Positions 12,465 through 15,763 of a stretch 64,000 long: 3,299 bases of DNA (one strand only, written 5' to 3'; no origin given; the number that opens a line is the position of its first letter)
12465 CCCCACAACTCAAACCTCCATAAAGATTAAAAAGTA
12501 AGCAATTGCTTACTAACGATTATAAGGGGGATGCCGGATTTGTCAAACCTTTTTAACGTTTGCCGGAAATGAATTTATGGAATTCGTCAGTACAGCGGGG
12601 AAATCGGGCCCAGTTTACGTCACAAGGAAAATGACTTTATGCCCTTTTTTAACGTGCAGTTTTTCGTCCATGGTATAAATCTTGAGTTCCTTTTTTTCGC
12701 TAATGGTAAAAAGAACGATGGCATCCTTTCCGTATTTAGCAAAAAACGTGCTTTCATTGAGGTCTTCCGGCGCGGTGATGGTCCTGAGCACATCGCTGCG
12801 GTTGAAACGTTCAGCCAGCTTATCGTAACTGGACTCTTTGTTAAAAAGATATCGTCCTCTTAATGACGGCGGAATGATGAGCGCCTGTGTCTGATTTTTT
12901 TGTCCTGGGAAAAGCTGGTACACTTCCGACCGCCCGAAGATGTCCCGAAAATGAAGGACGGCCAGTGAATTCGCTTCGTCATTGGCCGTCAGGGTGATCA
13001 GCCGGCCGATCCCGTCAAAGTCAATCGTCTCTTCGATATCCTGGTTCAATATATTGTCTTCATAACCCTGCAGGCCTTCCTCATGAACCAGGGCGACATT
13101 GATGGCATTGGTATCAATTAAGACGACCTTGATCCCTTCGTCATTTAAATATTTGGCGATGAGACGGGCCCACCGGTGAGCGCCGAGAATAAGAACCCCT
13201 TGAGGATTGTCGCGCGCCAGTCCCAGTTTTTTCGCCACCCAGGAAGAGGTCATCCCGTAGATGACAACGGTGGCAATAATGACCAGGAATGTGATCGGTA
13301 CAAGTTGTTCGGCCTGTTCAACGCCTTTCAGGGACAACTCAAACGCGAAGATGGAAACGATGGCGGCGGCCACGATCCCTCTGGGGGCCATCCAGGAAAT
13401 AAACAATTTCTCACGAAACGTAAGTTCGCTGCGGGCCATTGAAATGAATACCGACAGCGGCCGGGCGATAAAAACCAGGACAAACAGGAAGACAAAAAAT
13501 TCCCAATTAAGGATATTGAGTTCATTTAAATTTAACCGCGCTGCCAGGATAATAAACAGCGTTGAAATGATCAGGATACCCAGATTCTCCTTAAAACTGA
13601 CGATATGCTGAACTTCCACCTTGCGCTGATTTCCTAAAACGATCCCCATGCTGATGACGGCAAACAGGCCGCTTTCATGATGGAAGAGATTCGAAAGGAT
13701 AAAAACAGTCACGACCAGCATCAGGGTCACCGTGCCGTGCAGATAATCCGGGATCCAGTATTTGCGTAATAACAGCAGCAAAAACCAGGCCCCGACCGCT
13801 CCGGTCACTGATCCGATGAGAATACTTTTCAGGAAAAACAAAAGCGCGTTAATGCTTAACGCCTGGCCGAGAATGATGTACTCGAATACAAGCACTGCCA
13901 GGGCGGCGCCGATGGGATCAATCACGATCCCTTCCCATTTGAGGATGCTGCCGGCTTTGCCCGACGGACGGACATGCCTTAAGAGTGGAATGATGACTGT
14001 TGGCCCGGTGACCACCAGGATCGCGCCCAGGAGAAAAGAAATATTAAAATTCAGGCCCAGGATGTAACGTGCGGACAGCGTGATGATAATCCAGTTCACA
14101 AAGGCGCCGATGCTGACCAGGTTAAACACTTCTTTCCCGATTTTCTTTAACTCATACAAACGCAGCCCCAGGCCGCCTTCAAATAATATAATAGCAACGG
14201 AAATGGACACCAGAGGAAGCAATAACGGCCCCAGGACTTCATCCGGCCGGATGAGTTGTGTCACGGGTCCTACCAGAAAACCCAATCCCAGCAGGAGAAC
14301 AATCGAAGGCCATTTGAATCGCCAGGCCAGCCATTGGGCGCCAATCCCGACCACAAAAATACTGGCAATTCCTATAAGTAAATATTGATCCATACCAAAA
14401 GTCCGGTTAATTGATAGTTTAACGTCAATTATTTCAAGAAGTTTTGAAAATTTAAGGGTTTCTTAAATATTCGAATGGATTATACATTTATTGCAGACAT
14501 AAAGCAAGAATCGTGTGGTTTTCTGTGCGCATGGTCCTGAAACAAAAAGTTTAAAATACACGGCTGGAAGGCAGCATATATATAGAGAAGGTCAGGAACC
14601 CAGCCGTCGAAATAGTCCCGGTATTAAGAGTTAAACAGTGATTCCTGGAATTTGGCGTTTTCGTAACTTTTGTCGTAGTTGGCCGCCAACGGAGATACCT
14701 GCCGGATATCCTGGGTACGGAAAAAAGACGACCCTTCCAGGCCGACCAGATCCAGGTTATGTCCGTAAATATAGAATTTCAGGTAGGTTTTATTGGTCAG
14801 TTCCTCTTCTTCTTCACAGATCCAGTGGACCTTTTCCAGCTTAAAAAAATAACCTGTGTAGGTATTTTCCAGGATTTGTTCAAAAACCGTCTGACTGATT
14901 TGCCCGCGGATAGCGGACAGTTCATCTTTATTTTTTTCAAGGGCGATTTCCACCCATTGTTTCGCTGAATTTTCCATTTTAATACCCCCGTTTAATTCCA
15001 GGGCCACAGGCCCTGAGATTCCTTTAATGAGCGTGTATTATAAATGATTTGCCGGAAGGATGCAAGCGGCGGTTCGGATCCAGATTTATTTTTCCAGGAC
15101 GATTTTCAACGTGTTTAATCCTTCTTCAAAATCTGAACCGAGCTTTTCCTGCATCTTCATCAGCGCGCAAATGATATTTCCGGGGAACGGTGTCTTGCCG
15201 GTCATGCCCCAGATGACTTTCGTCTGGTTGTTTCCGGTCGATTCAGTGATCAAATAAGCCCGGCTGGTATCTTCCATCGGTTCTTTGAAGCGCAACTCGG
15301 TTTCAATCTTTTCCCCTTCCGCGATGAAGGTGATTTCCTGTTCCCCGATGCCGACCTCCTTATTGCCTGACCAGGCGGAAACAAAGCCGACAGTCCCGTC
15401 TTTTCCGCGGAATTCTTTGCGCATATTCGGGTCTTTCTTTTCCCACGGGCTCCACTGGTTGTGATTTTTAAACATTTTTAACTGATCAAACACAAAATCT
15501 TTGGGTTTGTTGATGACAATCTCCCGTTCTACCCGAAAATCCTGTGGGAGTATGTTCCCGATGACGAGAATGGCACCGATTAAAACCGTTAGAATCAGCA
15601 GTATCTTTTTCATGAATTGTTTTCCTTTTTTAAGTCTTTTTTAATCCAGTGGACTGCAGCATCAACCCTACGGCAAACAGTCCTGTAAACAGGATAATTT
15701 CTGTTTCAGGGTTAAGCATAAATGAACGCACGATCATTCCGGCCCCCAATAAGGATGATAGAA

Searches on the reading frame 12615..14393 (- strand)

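Call 24: search_protein_families(library=pfam, proteins=[window:12615-14393:-], max_evalue=0.001)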
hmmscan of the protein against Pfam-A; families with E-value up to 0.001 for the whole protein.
window:12615-14393:- (592 aa): 2 families
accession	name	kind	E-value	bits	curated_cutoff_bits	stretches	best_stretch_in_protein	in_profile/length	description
PF00999.27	Na_H_Exchanger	-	2.1e-43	149.1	26.2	1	11-389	3-375/375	Sodium/hydrogen exchanger, transmembrane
PF02254.24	TrkA_N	-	1.2e-08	35.7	23.8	1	400-490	1-91/116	TrkA-N domain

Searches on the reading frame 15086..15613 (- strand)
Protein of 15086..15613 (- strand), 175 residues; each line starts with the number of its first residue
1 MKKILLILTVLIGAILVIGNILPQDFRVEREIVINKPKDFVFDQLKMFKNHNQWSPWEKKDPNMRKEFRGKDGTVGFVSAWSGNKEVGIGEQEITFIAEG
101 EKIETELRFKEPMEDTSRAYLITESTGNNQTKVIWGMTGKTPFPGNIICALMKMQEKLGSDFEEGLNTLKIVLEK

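Call 24: search_protein_families(library=pfam, proteins=[window:15086-15613:-], max_evalue=0.001)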
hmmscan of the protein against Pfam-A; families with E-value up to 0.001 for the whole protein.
window:15086-15613:- (175 aa): 1 family
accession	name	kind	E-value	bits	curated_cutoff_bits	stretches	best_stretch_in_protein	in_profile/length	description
PF10604.15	Polyketide_cyc2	-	1.3e-05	26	27.4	1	26-174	2-142/142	Polyketide cyclase / dehydrase and lipid transport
